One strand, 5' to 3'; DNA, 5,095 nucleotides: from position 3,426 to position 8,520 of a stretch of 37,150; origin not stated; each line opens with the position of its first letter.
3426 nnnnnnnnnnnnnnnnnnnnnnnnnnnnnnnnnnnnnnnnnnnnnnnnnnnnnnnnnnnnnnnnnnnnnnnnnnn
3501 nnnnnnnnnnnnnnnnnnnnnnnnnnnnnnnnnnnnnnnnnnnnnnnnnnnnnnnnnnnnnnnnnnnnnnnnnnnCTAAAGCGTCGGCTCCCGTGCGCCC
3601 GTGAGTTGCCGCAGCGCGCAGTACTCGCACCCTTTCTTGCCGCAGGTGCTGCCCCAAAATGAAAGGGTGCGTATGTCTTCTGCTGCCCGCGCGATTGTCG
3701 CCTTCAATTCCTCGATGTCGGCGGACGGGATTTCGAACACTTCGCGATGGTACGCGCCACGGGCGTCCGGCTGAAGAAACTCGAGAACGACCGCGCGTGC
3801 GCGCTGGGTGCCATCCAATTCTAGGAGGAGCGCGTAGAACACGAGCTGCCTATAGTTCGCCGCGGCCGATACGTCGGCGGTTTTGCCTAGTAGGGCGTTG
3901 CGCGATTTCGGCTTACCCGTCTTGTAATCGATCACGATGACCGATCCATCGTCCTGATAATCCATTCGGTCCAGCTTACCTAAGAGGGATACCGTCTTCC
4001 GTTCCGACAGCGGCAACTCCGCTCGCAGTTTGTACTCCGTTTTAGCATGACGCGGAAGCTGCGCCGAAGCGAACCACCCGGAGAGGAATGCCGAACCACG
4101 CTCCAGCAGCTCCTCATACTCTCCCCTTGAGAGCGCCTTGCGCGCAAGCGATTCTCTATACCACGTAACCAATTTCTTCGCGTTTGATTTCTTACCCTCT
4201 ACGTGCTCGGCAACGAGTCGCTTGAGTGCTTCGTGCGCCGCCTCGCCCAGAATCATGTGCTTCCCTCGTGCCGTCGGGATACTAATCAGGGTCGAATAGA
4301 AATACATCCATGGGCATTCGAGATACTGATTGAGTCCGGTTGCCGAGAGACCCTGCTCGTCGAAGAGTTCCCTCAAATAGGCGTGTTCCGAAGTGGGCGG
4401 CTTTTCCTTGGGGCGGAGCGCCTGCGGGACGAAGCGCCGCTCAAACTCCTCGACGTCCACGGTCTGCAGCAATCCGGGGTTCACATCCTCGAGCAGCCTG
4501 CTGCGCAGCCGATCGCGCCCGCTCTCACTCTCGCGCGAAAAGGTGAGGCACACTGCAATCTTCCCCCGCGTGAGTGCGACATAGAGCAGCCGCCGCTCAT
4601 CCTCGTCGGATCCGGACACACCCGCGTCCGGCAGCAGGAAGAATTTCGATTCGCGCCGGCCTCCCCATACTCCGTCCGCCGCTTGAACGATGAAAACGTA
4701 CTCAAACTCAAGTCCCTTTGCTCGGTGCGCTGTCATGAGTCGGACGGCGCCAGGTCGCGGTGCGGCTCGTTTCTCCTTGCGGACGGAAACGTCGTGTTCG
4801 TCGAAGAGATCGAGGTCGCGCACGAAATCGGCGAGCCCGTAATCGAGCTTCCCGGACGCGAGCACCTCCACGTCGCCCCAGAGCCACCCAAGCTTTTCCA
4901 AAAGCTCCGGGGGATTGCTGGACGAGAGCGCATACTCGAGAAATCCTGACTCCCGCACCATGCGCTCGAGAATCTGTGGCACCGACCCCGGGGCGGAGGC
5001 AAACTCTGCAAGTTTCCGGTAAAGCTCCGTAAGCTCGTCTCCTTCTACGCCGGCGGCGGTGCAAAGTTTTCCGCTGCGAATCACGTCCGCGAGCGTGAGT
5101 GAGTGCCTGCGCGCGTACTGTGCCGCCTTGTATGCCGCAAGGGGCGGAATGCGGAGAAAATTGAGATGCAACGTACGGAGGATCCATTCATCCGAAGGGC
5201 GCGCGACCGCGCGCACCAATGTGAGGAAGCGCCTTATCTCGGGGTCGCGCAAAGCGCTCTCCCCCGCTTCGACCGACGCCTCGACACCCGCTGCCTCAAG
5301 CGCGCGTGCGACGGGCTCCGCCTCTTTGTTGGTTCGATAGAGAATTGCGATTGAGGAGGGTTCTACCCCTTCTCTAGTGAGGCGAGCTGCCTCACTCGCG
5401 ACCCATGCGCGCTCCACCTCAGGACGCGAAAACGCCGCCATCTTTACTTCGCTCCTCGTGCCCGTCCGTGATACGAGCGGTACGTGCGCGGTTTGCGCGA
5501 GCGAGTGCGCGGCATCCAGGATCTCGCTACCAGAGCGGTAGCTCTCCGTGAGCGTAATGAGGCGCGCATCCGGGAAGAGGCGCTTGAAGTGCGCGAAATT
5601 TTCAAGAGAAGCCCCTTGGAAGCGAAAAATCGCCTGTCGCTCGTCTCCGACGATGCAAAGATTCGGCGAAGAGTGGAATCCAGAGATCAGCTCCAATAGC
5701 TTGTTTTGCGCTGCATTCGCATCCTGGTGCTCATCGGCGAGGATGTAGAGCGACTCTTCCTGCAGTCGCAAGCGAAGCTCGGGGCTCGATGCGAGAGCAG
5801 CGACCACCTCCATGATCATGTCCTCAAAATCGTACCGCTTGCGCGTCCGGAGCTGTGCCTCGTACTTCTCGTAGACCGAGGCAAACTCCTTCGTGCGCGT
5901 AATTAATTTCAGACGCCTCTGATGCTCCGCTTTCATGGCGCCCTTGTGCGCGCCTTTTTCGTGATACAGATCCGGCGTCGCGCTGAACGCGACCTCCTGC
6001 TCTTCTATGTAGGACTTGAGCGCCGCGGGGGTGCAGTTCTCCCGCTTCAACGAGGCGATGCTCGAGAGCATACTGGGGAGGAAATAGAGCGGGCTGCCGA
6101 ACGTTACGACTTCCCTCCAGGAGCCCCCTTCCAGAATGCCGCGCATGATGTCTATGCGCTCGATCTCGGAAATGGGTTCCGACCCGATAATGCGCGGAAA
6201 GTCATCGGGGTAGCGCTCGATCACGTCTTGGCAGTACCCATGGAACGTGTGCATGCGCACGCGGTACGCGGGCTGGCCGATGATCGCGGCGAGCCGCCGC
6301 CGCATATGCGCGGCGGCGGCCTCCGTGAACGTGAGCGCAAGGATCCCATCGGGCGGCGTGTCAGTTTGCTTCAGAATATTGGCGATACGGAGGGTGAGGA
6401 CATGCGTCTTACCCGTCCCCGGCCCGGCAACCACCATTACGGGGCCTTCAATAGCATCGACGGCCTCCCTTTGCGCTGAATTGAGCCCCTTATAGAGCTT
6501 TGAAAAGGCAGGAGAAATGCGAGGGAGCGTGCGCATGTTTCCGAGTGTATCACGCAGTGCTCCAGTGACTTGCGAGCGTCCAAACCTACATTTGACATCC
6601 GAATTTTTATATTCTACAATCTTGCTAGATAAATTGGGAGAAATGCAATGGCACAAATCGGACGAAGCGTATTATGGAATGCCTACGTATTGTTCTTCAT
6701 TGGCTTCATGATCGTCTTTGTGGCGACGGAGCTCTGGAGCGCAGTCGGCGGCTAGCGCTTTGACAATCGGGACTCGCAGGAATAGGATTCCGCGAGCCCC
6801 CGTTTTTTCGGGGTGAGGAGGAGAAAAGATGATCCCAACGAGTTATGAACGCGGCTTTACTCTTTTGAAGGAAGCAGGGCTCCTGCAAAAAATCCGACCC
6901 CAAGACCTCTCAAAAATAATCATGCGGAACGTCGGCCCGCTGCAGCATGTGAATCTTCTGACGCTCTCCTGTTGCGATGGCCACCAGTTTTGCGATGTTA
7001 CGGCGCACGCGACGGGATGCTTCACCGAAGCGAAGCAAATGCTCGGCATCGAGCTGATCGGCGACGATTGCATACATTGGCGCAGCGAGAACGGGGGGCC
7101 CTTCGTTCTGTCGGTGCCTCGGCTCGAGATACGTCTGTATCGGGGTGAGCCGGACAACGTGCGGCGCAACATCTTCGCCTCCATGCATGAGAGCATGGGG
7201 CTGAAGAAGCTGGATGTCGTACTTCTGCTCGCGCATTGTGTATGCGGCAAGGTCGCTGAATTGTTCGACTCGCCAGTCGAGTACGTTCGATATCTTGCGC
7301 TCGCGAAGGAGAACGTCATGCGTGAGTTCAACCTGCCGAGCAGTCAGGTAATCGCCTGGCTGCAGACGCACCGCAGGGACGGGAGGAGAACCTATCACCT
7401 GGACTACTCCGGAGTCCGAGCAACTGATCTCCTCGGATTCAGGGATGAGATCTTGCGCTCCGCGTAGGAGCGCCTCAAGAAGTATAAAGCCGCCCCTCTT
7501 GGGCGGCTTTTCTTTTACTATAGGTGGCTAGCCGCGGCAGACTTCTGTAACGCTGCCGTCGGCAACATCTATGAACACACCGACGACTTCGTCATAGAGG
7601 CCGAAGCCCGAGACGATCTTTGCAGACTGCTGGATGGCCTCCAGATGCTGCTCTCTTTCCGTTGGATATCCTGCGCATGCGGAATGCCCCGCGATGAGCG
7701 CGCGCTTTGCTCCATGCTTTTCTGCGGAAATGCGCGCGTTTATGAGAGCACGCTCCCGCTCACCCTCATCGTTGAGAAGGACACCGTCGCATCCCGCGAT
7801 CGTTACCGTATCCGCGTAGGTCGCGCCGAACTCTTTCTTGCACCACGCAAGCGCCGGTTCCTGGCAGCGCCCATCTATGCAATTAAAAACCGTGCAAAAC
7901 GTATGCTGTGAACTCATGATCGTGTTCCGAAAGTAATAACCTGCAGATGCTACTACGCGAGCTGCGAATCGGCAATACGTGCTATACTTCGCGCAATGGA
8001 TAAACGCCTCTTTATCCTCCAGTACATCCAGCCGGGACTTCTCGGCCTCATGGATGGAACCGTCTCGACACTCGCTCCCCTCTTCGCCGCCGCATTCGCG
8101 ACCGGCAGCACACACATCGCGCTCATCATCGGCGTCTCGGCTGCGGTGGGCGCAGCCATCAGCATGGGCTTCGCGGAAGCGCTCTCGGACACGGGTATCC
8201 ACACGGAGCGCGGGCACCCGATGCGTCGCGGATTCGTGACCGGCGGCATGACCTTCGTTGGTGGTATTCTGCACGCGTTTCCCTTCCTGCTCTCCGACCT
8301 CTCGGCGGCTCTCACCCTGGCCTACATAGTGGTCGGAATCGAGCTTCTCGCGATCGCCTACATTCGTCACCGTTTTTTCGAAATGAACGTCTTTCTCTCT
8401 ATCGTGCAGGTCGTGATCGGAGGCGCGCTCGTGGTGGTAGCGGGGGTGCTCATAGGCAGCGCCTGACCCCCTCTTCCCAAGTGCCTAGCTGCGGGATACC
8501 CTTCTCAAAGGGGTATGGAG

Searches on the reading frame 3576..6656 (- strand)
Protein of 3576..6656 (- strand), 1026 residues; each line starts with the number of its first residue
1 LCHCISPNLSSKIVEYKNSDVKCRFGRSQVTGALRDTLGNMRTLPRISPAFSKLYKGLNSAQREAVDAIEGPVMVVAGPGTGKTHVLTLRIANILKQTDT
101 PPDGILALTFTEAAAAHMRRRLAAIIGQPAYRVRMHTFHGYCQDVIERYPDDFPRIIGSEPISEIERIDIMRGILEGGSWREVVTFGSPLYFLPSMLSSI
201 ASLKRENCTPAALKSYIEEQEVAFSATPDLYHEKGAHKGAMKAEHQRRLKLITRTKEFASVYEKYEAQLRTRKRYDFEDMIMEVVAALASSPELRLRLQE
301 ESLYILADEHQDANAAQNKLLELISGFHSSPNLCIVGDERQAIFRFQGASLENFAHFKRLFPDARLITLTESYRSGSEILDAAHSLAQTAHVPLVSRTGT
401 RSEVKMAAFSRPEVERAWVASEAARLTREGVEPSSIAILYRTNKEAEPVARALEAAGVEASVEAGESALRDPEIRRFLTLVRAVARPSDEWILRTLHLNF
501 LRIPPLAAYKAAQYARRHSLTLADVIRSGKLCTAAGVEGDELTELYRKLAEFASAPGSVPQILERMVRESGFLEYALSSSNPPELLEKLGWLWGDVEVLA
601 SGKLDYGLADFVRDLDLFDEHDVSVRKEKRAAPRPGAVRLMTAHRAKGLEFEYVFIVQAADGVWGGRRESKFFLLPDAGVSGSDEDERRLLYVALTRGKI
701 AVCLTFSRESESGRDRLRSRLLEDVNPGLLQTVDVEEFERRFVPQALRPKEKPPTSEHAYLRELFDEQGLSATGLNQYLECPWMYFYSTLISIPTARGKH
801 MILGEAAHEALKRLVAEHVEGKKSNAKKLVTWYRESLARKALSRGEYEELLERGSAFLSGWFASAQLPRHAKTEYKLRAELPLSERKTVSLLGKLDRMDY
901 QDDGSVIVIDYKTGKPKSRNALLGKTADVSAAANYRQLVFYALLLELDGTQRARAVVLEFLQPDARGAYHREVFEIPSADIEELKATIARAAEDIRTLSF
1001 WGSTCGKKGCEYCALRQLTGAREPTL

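Call 7: search_protein_families(library=pfam, proteins=[window:3576-6656:-], max_evalue=0.001)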
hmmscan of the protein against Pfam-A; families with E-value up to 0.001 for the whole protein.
window:3576-6656:- (1026 aa): 6 families
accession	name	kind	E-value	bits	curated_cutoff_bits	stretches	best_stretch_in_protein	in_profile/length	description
PF00580.27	UvrD-helicase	-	2.4e-57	195.1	23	1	58-361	1-270/271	UvrD/REP helicase N-terminal domain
PF13361.12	UvrD_C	-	1.1e-29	104.4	25.6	1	367-708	1-349/350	UvrD-like helicase C-terminal domain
PF12705.13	PDDEXK_1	-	4.7e-27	95.9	22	1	770-1017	2-244/247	PD-(D/E)XK nuclease superfamily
PF13245.12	AAA_19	-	7e-16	59.1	25.1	1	62-346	1-133/134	AAA domain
PF13538.12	UvrD_C_2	-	7.8e-10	38.9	27.4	0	638-658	2-22/52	UvrD-like helicase C-terminal domain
PF13604.12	AAA_30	-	0.00016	21.9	27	0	58-122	2-66/191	AAA domain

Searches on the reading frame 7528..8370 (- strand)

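Call 44: search_protein_families(library=pfam, proteins=[window:7528-8370:-], max_evalue=0.001)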
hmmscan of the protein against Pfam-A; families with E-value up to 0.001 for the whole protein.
window:7528-8370:- (280 aa): 1 family
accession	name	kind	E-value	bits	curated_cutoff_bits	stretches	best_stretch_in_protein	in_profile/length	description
PF20393.3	Pro_CA_2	-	4.6e-31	108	30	1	155-275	2-122/125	Putative carbonic anhydrase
